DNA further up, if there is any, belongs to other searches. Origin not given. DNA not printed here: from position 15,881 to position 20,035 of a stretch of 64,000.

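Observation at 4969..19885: Orphan acyl-lipid/natural-product cluster built from aryl-polyene-type accessory genes, with no ketosynthase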

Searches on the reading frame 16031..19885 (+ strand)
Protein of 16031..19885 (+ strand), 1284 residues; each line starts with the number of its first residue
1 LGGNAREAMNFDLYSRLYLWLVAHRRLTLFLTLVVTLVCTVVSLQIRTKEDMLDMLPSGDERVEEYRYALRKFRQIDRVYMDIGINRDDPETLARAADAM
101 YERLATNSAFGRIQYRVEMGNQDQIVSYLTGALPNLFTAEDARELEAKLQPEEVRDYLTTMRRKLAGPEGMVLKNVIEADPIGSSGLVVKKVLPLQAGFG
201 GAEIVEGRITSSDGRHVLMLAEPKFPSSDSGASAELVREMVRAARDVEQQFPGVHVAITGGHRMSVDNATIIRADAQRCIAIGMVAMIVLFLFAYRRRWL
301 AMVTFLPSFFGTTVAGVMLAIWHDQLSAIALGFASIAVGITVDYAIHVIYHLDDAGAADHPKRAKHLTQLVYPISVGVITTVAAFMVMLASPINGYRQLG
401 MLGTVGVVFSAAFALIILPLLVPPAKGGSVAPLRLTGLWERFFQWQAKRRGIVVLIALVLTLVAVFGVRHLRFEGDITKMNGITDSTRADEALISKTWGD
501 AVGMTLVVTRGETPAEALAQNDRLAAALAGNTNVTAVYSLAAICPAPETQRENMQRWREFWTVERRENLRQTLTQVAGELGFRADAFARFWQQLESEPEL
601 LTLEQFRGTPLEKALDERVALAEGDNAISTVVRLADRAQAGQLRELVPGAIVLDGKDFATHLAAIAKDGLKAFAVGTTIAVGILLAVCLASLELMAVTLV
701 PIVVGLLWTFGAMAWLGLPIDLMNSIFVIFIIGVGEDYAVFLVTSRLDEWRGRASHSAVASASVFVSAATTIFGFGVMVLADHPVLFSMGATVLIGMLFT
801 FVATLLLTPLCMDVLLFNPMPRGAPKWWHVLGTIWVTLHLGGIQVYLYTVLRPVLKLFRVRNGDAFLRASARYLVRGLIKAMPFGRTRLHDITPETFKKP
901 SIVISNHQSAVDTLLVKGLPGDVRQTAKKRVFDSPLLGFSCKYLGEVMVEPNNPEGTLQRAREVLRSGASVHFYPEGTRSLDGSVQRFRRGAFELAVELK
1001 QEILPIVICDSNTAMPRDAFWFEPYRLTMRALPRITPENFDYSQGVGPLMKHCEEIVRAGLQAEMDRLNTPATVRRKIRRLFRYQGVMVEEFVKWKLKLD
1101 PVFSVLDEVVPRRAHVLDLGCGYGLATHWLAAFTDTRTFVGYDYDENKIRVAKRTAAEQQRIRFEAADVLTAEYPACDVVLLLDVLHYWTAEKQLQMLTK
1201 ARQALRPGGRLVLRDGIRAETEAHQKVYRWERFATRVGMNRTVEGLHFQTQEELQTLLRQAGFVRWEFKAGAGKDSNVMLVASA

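Call 3: search_protein_families(library=pfam, proteins=[window:16031-19885:+], max_evalue=0.01)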
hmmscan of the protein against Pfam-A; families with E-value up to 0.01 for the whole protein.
window:16031-19885:+ (1284 aa): 13 families
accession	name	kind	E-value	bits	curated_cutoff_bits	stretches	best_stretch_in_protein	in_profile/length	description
PF03176.21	MMPL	-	8.1e-22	78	20.5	2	623-834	102-325/333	MMPL family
PF01553.26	Acyltransferase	-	4e-21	75.6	23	1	898-1008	13-131/132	Acyltransferase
PF13649.12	Methyltransf_25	-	3.5e-16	60.1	27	1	1116-1209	1-97/97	Methyltransferase domain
PF08242.18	Methyltransf_12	-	2e-15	57.7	30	1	1117-1211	1-98/98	Methyltransferase domain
PF13847.12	Methyltransf_31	-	6.5e-15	55.5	27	1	1114-1262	5-145/145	Methyltransferase domain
PF08241.18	Methyltransf_11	-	1.5e-14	54.8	21.2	1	1117-1213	1-95/95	Methyltransferase domain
PF00891.24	Methyltransf_2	-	7.6e-13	48.7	22.3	1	1102-1263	54-209/210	O-methyltransferase domain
PF13489.12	Methyltransf_23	-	3.2e-12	46.9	27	1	1111-1264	21-160/164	Methyltransferase domain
PF05175.20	MTS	-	1.1e-09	38.6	23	1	1104-1213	21-138/170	Methyltransferase small domain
PF01739.24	CheR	-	0.0002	21.3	27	1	1157-1213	115-173/195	CheR methyltransferase, SAM binding domain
PF07091.17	FmrO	-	0.0012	18.8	27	1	1098-1188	93-186/255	Ribosomal RNA methyltransferase (FmrO)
PF06325.19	PrmA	-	0.0027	17.7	22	1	1105-1211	154-256/296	Ribosomal protein L11 methyltransferase (PrmA)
PF20922.3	Anamorsin_N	-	0.0031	17.7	27.1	0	1155-1234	27-108/163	Anamorsin, N-terminal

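Call 6: search_protein_families(library=ncbifam, proteins=[window:16031-19885:+], max_evalue=0.01)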
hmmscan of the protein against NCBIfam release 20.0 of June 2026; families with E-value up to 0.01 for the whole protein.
window:16031-19885:+ (1284 aa): 33 families (the best 25 are shown)
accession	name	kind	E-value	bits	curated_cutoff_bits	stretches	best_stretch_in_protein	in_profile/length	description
TIGR03480.1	HpnN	hypoth_equivalog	6.7e-39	133.5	751.85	3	671-810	716-854/862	hopanoid biosynthesis associated RND transporter like protein HpnN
TIGR00921.1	2A067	subfamily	1.5e-31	109.2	351.9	2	235-421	542-730/733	hydrophobe/amphiphile efflux-3 (HAE3) family transporter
TIGR00833.1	actII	subfamily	1.5e-29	102.9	874.7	2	233-541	130-456/910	MMPL family RND transporter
NF052374.1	HopndTporHpnN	equivalog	2.4e-21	75.6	1100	3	674-812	718-854/858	hopanoid transporter HpnN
TIGR00530.1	AGP_acyltrn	subfamily_domain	3.8e-19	68.7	102.95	1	895-1008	10-129/130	1-acylglycerol-3-phosphate O-acyltransferase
NF045600.2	BstA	equivalog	3.1e-14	51.9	1400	2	656-810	734-892/903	sterol transporter cytoplasmic membrane protein BstA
NF043040.1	corrin_prot_MT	hypoth_equivalog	1.6e-12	47.3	180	1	1105-1267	34-200/216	corrinoid protein-associated methyltransferase CpaM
NF045667.1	MTase_DVU1556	equivalog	7.8e-11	41.8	155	1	1111-1263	21-160/213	DVU_1556 family methyltransferase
NF006386.0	PRK08633.1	equivalog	1.5e-09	36.2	1221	1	898-1008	440-551/1147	acyl-[ACP]--phospholipid O-acyltransferase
TIGR02021.1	BchM-ChlM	equivalog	3.9e-08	33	158.9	1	1103-1200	45-142/218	magnesium protoporphyrin IX methyltransferase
TIGR02072.1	BioC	equivalog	9.2e-08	32.2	184.95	1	1112-1264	34-172/244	malonyl-ACP O-methyltransferase BioC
TIGR01983.1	UbiG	equivalog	9.4e-08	31.6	102.95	1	1113-1262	50-199/228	bifunctional 2-polyprenyl-6-hydroxyphenol methylase/3-demethylubiquinol 3-O-methyltransferase UbiG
NF041537.1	ArsM_AhpD_UU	exception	2.2e-07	30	510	1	1114-1277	78-236/345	arsenite methyltransferase/AhpD domain selenoprotein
TIGR02716.1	C20_methyl_CrtF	equivalog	5.1e-07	29.1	276.1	1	1151-1264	192-300/306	bacteriochlorophyllide d C-20 methyltransferase BchU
NF047649.1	MTase_UXPK_star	exception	2.9e-06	26.5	460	1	1108-1230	74-198/283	methyltransferase/UXPK-star double selenoprotein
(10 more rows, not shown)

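Call 83: search_dna_similar(query=window:16055-19882:+, collection=plasmids, mode=protein, max_evalue=1e-10, max_rows=15)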
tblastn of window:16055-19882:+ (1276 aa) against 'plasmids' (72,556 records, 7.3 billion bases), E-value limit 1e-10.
Records with a match: 13; places in all: 13; records where one place covers at least 80% of the query: 2.
Best place of each record, by identity: <60% 13.
By first word of the organism name: Acinetobacter 4; Prevotella 2; Persicobacter 1; Aureispira 1; Skermanella 1; Phocaeicola 1; Parabacteroides 1; Francisella 1; Bacteroides 1.
By predicted mobility (MOB-suite, as given by PLSDB): non-mobilizable 10; mobilizable 2; conjugative 1.
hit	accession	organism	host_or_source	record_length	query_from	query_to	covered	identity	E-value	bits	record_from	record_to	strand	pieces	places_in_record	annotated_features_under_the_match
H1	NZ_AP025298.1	Persicobacter psychrovividus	-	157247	38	1273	97%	26.0%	1e-104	374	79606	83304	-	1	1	1-acyl-sn-glycerol-3-phosphate acyltransferase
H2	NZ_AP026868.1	Aureispira anguillae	Anguilla japonica,Standard,head of ...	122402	37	1240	94%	25.8%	1e-118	416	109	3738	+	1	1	trifunctional MMPL family transporter/lysophospholipid ...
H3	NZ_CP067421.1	Skermanella sp. TT6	Homo sapiens,single cell,skin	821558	139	799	52%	25.3%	1e-15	91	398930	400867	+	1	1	MMPL family transporter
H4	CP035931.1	Acinetobacter baumannii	Homo sapiens,blood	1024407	277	801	41%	24.3%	4e-17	96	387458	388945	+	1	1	acyl-sn-glycerol-3-phosphate acyltransferase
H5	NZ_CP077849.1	Acinetobacter baumannii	Homo sapiens,Rectal swab_P28_BU14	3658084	277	801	41%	24.3%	4e-17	96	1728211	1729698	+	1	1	none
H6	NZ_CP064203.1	Acinetobacter baumannii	Homo sapiens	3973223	277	801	41%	24.3%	4e-17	96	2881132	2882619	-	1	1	none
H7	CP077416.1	Acinetobacter junii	cell culture,soil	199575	277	829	43%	21.8%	8e-12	78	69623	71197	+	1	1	record has no annotation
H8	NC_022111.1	Prevotella sp. oral taxon 299 str. F0039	Homo sapiens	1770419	894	1056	13%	32.7%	3e-14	86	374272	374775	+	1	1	none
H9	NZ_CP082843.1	Prevotella nigrescens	-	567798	894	1056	13%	32.5%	5e-15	89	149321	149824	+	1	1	lysophospholipid acyltransferase family protein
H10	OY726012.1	Phocaeicola massiliensis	-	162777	886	1047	13%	31.7%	8e-16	91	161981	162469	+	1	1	none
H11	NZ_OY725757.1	Parabacteroides distasonis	-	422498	890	1064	14%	29.1%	1e-16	94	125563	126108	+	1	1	lysophospholipid acyltransferase family protein | capsule assembly Wzi family protein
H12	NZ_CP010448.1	Francisella tularensis subsp. tularensis SCHU S4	-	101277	892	1049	12%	30.3%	8e-12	78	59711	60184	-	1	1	lysophospholipid acyltransferase family protein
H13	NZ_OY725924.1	Bacteroides finegoldii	-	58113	877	1031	12%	30.2%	7e-16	91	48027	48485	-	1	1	lysophospholipid acyltransferase family protein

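Call 84: get_annotated_region(hit=H1, flank=20000)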
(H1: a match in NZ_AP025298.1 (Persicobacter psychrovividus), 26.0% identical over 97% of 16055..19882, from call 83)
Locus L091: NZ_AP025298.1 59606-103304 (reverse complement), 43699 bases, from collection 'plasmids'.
description: Persicobacter psychrovividus strain NBRC 101262 plasmid pPP6, complete sequence
organism: Persicobacter psychrovividus (NCBI taxid 387638)
taxonomy: Bacteria; Bacteroidota; Cytophagia; Cytophagales; Persicobacteraceae; Persicobacter; Persicobacter psychrovividus
host: -; source: -; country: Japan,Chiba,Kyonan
typing (MOB-suite, as given by PLSDB): non-mobilizable
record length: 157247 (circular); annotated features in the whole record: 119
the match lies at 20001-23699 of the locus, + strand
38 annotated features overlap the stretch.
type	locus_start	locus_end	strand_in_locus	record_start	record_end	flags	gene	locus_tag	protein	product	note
CDS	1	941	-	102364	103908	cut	-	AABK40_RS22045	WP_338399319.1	amidase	-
CDS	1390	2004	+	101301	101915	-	-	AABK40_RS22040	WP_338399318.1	hypothetical protein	-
CDS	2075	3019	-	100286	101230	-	-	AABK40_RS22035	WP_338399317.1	hypothetical protein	-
CDS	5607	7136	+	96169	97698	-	-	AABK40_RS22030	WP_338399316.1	aromatic amino acid ammonia-lyase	-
CDS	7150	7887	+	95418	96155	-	fabG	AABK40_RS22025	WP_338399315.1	3-oxoacyl-ACP reductase FabG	-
CDS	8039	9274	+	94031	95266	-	-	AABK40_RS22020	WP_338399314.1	beta-ketoacyl-[acyl-carrier-protein] synthase family protein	GO:0006633 - fatty acid biosynthetic process [Evidence IEA]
CDS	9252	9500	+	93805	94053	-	-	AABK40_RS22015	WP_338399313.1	phosphopantetheine-binding protein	-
CDS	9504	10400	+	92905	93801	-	-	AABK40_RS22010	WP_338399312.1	lipid A biosynthesis acyltransferase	-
CDS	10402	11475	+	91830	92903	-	-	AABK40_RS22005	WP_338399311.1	class I SAM-dependent methyltransferase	-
CDS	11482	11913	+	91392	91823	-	-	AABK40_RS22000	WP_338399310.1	hypothetical protein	-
CDS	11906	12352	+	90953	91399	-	-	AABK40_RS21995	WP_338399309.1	acyl-CoA thioesterase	-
CDS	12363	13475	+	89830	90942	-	-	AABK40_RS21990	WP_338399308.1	beta-ketoacyl synthase N-terminal-like domain-containing protein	-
CDS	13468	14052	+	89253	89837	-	-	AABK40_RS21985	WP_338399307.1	hypothetical protein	-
CDS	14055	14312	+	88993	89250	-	-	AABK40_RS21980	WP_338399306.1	phosphopantetheine-binding protein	-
CDS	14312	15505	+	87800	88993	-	-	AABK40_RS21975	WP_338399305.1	beta-ketoacyl-[acyl-carrier-protein] synthase family protein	GO:0006633 - fatty acid biosynthetic process [Evidence IEA]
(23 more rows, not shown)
